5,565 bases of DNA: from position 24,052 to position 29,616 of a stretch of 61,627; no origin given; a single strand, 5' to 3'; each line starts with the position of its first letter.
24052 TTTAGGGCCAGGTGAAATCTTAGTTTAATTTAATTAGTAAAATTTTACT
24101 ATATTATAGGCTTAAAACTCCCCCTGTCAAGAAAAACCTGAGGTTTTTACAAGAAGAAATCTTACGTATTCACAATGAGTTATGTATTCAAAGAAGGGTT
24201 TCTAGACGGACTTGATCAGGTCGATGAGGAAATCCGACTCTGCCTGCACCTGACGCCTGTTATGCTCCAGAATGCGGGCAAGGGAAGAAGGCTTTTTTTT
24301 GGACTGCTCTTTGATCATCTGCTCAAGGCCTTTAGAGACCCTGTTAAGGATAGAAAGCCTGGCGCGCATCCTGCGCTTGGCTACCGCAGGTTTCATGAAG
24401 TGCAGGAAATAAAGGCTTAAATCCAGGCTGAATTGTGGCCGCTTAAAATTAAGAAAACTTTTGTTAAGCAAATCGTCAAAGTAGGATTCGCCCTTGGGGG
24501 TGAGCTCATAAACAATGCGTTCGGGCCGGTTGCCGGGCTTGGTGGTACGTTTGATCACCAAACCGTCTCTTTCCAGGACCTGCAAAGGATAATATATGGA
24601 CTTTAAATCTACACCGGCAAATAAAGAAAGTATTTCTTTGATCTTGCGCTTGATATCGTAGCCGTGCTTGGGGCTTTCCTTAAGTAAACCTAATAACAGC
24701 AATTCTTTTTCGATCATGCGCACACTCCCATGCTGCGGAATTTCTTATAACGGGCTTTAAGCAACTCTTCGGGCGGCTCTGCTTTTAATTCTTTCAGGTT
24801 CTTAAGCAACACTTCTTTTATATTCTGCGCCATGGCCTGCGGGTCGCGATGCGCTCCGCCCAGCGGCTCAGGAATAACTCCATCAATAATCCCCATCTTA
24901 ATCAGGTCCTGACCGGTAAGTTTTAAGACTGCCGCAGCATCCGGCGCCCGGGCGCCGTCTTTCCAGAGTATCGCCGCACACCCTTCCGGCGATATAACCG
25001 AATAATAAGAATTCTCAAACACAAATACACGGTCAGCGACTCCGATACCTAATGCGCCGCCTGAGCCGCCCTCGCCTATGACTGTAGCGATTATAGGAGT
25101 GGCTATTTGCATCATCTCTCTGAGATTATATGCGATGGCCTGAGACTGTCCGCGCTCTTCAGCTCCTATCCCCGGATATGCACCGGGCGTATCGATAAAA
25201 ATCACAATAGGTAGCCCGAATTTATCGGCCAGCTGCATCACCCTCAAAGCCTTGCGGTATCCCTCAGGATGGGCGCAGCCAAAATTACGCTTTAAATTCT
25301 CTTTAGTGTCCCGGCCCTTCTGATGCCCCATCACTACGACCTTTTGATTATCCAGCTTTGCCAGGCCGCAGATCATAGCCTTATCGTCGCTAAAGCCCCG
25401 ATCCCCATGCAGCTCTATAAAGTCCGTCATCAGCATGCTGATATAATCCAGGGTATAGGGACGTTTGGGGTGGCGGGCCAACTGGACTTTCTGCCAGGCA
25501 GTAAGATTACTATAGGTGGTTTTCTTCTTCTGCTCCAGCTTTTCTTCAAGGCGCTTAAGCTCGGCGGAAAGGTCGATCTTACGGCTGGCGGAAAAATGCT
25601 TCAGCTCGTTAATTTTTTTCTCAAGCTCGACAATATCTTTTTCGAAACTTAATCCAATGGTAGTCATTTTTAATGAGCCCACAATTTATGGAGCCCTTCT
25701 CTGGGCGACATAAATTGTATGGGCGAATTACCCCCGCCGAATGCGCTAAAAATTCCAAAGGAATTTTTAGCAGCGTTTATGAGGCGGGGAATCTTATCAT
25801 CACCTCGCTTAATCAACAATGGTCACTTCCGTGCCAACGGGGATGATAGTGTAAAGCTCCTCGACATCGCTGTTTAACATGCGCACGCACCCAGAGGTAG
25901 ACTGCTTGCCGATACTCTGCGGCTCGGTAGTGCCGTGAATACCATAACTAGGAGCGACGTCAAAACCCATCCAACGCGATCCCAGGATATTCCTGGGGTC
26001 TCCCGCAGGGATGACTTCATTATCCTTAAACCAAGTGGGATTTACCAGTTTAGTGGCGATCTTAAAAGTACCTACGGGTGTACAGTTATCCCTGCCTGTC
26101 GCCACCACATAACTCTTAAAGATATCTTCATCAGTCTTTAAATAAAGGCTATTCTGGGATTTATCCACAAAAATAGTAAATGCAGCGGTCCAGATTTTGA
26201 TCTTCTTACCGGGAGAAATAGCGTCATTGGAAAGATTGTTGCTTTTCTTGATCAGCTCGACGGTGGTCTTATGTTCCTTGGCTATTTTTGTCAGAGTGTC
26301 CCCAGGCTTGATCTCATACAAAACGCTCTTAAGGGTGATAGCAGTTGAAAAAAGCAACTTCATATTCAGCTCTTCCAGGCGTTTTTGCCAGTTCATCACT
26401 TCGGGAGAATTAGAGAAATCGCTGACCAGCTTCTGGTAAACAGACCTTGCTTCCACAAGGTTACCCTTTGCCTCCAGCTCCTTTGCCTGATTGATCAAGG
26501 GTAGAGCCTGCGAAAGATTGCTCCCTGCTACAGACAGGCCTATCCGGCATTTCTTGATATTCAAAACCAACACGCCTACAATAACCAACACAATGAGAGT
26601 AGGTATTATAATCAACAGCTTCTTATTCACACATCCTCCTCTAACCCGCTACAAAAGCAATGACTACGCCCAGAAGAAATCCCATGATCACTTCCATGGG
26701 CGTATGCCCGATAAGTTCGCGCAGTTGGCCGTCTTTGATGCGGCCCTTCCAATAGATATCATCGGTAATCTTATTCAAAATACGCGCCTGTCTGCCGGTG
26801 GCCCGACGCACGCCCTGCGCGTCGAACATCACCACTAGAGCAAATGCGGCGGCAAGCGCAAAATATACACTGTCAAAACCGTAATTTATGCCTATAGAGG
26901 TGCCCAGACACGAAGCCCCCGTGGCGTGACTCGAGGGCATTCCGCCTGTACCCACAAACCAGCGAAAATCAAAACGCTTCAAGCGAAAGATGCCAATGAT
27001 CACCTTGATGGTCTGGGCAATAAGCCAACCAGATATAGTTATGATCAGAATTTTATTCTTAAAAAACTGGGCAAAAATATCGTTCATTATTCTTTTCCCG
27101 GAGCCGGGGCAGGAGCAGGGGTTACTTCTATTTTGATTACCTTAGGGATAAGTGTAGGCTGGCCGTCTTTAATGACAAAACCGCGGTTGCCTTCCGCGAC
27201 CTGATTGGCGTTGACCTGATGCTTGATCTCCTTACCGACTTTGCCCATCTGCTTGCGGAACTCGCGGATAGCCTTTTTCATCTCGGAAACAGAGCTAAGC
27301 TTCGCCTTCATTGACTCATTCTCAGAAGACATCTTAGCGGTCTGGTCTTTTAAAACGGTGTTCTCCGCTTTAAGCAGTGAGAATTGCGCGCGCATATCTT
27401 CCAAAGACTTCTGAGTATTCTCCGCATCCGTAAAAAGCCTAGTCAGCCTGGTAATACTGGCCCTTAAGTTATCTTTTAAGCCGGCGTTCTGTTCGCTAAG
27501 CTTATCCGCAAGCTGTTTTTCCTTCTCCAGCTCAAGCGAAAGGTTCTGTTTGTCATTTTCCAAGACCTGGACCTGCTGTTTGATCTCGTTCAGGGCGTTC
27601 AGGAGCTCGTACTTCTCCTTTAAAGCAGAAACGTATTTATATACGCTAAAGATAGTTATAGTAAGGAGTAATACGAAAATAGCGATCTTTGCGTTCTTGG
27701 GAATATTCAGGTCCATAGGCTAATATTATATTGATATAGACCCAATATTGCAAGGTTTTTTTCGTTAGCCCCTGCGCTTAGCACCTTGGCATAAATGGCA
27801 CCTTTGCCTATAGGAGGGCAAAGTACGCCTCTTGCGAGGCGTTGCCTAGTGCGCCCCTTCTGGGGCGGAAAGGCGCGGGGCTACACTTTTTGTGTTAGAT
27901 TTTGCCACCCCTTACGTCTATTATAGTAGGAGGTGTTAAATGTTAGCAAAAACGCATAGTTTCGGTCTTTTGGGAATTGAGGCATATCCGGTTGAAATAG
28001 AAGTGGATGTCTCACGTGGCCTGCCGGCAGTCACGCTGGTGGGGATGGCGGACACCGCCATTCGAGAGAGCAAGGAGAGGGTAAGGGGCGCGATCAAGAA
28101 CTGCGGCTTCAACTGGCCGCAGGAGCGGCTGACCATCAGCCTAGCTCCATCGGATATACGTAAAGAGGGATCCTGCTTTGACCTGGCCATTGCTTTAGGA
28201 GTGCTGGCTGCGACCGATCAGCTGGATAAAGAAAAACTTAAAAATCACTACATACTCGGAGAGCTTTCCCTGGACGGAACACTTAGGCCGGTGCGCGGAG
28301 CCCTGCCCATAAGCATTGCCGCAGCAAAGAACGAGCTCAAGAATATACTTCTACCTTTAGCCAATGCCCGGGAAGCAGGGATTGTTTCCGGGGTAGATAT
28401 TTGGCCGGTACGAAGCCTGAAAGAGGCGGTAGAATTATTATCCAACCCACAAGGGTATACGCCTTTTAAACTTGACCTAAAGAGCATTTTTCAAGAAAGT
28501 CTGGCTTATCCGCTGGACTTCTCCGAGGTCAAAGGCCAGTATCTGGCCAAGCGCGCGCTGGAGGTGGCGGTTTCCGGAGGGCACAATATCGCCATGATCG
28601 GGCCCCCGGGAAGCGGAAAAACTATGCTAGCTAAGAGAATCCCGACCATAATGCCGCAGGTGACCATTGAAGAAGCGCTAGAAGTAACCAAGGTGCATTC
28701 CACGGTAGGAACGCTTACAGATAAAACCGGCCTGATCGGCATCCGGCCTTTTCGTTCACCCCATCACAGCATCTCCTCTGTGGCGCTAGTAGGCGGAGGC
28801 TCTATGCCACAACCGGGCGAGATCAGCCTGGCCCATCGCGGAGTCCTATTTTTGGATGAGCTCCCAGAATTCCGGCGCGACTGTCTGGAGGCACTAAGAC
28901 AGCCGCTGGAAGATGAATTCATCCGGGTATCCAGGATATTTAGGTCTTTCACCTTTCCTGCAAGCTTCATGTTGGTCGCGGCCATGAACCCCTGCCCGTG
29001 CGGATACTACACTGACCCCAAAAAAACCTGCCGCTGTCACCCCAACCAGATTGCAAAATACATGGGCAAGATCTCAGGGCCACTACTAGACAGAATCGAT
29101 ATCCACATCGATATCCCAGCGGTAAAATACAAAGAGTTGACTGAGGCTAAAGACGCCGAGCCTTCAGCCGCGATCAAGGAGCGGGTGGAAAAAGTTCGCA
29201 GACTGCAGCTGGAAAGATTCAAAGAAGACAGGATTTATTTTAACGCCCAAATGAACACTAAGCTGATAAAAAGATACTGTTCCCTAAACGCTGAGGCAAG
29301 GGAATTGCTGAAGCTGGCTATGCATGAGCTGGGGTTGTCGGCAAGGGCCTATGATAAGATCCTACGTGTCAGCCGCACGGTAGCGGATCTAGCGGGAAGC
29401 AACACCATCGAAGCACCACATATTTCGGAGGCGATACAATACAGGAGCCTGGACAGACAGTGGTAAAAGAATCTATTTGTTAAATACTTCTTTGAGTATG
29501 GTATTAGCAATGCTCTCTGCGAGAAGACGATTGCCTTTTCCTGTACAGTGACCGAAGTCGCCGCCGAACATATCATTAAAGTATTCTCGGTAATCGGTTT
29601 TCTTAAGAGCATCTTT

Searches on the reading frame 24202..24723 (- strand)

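Call 79: search_protein_families(library=pfam, proteins=[window:24202-24723:-], max_evalue=0.00001)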
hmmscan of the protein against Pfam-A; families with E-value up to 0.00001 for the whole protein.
window:24202-24723:- (173 aa): 1 family
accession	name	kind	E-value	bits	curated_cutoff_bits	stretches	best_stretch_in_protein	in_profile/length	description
PF03551.20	PadR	-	9.2e-14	51.6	27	1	10-82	1-73/75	Transcriptional regulator PadR-like family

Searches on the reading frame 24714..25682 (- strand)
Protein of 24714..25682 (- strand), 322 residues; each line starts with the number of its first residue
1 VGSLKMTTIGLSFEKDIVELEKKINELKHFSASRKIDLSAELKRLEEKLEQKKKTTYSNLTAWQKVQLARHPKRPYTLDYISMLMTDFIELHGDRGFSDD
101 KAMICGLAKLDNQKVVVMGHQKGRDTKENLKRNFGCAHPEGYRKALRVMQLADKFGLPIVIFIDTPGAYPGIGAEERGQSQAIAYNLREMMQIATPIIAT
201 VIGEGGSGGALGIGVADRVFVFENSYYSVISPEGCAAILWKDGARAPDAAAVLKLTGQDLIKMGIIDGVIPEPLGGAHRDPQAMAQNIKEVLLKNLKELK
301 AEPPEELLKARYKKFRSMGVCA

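Call 79: search_protein_families(library=pfam, proteins=[window:24714-25682:-], max_evalue=0.00001)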
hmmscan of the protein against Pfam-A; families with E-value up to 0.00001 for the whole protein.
window:24714-25682:- (322 aa): 2 families
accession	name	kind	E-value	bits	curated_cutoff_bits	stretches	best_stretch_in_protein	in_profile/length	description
PF03255.19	ACCA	-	1.2e-151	504.7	23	1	11-319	2-310/310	Acetyl co-enzyme A carboxylase carboxyltransferase-like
PF01039.27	Carboxyl_trans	-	4e-19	69.1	22.3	1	101-246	282-423/493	Carboxyl transferase domain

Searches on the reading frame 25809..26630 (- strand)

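Call 79: search_protein_families(library=pfam, proteins=[window:25809-26630:-], max_evalue=0.00001)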
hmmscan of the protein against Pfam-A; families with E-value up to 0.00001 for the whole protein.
window:25809-26630:- (273 aa): 2 families
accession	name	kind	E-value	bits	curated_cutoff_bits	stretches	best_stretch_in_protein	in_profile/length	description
PF03734.19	YkuD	-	4.4e-23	82.9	23.4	1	152-271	3-146/146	L,D-transpeptidase catalytic domain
PF01476.26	LysM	-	1.5e-14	54.1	20.9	1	105-147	1-43/43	LysM domain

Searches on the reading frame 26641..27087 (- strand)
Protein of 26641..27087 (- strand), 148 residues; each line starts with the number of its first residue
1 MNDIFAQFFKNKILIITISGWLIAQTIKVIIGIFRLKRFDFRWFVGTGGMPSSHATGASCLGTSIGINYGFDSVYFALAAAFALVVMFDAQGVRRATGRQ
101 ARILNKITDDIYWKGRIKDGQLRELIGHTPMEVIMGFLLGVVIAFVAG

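Call 58: search_protein_families(library=pfam, proteins=[window:26641-27087:-], max_evalue=0.001)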
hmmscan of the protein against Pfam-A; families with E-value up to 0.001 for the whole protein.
window:26641-27087:- (148 aa): 1 family
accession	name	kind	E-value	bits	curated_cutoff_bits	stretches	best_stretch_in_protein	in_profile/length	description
PF02681.20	DUF212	-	1.7e-46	158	26.5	1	9-143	1-126/126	Divergent PAP2 family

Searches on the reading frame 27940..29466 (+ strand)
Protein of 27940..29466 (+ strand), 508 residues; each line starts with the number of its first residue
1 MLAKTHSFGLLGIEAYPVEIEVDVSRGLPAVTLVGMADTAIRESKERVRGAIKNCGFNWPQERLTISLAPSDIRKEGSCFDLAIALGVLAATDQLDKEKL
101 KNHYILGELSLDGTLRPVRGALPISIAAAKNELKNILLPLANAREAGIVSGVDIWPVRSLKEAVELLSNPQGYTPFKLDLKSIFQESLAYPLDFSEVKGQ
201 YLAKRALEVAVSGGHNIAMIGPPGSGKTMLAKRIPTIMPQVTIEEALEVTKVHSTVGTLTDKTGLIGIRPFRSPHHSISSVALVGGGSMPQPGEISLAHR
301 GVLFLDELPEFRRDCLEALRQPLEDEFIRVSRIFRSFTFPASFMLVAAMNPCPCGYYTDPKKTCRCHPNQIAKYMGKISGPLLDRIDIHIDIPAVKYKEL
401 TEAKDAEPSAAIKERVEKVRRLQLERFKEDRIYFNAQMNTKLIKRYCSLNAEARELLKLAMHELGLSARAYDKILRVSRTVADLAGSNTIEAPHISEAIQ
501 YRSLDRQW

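Call 15: find_related_loci(query=window:27940-29463:+, collection=genome_contigs, flank=3000)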
Query window:27940-29463:+ (508 aa) in genome_contigs; peptide patterns used: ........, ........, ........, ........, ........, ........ (x = any residue, [..] = any of these).
54 stretches matched a pattern; 7 encode a relative of the query (tblastn E <= 1e-3); 7 distinct loci.
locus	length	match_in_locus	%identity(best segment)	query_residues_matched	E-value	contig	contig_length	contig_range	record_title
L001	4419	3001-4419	93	1-473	0e+0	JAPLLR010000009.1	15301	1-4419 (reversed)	MAG: Candidatus Omnitrophota bacterium isolate LacPavin_0920_SED3_MAG_45_14 LacPavin_0920_SED3_scaffold_2555945, whole g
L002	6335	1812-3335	55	1-508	0e+0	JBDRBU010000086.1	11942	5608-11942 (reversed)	MAG: Candidatus Firestonebacteria bacterium isolate MEGAHIT-group-1.147 k141_1443732, whole genome shotgun sequence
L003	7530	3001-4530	54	1-508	0e+0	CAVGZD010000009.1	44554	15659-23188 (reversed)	Lachnospiraceae bacterium isolate H07636-L1_cleanbin_000007 genome assembly, contig: Spades_H07636-L1_contig_311, whole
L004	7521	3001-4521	48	1-508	7e-158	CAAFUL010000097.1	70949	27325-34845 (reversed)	MAG TPA_asm: uncultured Johnsonella sp., isolate HGM12372, WGS project CAAFUL010000000 data, contig: SRS335389_1_k119_67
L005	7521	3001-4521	47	1-508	2e-154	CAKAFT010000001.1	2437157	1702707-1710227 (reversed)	MAG TPA_asm: uncultured Johnsonella sp. isolate DRR214960_bin.42_metaWRAP_v1.1_MAG genome assembly, contig: BNJT01002489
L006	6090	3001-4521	48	1-508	2e-156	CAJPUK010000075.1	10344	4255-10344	MAG: uncultured Johnsonella sp. isolate SRR9217489-mag-bin.2 genome assembly, contig: SRR9217489-mag-bin.2_329, whole ge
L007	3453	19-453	55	364-508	1e-45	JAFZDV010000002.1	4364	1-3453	MAG: Anaerotignum sp. isolate RGIG7676 Water_buffalos_Rectum-1__c3893, whole genome shotgun sequence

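Call 37: find_related_loci(query=window:27940-29463:+, collection=metagenome_contigs, flank=3000)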
Query window:27940-29463:+ (508 aa) in metagenome_contigs; peptide patterns used: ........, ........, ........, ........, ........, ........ (x = any residue, [..] = any of these).
106 stretches matched a pattern; 17 encode a relative of the query (tblastn E <= 1e-3); 17 distinct loci.
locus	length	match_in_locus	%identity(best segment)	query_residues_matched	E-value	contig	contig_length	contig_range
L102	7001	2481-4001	75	1-507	0e+0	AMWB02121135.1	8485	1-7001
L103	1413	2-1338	96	70-508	0e+0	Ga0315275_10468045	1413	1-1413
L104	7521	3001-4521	47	1-508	3e-157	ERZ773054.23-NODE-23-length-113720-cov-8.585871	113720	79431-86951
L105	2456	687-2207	47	1-508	6e-168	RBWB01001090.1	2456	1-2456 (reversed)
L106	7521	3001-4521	48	1-508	4e-157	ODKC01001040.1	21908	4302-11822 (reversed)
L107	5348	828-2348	48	1-508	2e-156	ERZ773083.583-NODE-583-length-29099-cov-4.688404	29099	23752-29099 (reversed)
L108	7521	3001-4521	47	1-508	3e-154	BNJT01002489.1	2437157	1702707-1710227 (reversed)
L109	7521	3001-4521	47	1-508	7e-157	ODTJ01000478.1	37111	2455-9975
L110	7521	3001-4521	47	1-508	3e-154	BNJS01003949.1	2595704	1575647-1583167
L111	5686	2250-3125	70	217-508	6e-138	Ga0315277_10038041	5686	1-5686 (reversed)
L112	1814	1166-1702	70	342-506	3e-84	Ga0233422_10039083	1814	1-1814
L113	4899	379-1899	47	1-508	1e-156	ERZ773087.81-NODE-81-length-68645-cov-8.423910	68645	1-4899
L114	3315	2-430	81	366-508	2e-73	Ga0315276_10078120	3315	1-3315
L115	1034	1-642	48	295-508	1e-65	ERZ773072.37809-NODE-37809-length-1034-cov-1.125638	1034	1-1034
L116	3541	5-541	46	330-508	4e-48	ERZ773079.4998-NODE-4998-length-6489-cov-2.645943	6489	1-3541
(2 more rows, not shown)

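Call 58: search_protein_families(library=pfam, proteins=[window:27940-29466:+], max_evalue=0.001)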
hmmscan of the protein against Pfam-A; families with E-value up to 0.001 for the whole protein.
window:27940-29466:+ (508 aa): 6 families
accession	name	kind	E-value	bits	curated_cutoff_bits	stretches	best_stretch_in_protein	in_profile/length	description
PF01078.27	Mg_chelatase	-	1.7e-94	315.5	20.3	1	193-399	1-206/207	Magnesium chelatase, subunit ChlI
PF13541.12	ChlI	-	1.6e-45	154.3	27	1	20-142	1-121/121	Subunit ChlI of Mg-chelatase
PF13335.12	Mg_chelatase_C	-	8.8e-33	113.2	26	1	407-502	2-94/94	Magnesium chelatase, subunit ChlI C-terminal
PF07728.20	AAA_5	-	7.5e-08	32.9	22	1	217-353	2-125/139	AAA domain (dynein-related subfamily)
PF00493.29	MCM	-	4.6e-06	26.3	23.3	0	291-362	113-183/224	MCM P-loop domain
PF00158.32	Sigma54_activat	-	0.00047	20.3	20.2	0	288-350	82-142/168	Sigma-54 interaction domain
